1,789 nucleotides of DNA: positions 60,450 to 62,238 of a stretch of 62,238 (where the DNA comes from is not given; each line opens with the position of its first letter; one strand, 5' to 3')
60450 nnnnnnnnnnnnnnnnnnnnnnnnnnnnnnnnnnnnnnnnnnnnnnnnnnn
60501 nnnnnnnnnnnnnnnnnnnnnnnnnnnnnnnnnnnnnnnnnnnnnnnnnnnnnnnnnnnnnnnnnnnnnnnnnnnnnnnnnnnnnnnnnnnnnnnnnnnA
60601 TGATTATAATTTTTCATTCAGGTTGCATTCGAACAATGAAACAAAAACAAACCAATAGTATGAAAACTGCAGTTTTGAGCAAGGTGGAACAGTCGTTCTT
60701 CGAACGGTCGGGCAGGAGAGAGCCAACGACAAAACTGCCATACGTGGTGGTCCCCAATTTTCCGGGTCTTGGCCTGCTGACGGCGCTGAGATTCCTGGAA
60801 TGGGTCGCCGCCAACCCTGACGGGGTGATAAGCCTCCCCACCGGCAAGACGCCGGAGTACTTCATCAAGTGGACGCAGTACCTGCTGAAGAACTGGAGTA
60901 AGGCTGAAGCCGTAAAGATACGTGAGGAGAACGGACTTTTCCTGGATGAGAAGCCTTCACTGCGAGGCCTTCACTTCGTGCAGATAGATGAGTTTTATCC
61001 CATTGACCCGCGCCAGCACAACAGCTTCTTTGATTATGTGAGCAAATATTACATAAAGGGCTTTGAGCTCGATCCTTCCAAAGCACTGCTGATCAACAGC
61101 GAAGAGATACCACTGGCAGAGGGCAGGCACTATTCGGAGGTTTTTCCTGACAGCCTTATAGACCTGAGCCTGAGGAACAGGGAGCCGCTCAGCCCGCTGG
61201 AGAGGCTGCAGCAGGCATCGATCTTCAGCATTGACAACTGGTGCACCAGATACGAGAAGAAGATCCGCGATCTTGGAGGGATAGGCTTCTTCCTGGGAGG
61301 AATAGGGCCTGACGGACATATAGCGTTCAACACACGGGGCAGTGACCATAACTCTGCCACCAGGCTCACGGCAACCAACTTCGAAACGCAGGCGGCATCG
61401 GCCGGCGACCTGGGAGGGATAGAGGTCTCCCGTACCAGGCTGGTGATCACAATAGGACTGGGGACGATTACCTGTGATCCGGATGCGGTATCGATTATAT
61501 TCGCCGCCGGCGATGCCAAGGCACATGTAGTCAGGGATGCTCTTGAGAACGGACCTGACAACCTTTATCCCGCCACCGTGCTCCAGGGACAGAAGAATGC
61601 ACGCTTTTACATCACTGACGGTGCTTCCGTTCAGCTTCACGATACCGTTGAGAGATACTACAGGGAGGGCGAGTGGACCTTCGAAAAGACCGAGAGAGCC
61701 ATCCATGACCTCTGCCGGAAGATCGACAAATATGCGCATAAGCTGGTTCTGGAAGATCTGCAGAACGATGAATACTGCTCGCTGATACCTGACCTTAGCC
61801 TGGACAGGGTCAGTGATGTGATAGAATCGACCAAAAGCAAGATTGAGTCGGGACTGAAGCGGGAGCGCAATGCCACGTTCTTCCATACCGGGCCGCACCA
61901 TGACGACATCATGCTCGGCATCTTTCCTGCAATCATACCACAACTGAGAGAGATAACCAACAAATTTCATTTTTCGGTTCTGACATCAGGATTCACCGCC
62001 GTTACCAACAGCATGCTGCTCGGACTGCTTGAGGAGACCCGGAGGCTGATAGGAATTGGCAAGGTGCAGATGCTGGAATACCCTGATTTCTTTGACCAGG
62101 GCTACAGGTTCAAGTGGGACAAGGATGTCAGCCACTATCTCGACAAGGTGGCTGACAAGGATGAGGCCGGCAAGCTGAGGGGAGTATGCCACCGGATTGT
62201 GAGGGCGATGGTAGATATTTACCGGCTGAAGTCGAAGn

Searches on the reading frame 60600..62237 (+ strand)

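Call 5: search_protein_families(library=pfam, proteins=[window:60600-62237:+])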
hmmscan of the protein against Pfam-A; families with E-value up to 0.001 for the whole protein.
window:60600-62237:+ (546 aa): 0 families

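Call 6: search_protein_families(library=ncbifam, proteins=[window:60600-62237:+])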
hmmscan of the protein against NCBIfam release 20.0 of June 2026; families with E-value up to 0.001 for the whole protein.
window:60600-62237:+ (546 aa): 7 families
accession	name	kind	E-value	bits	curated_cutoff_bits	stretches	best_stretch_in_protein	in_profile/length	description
NF002557.0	PRK02122.1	subfamily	1e-33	116.4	384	1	210-398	142-328/653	glucosamine-6-phosphate deaminase-like protein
TIGR00502.1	nagB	equivalog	2.4e-25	89.3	236.9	1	211-355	114-256/259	glucosamine-6-phosphate deaminase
NF001684.0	PRK00443.1-4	subfamily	1.5e-23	83.7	326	1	211-356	109-249/260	glucosamine-6-phosphate deaminase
NF001685.0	PRK00443.1-5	equivalog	2.4e-18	66.3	513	1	208-358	111-259/266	glucosamine-6-phosphate deaminase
NF001682.0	PRK00443.1-1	equivalog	9.8e-09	35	528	1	211-336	103-224/262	glucosamine-6-phosphate deaminase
NF009022.0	PRK12358.1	equivalog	2.8e-06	27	247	1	210-342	102-233/239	glucosamine-6-phosphate deaminase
NF007291.0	PRK09762.1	equivalog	9.4e-05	22.1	271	0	214-328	114-223/236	galactosamine-6-phosphate isomerase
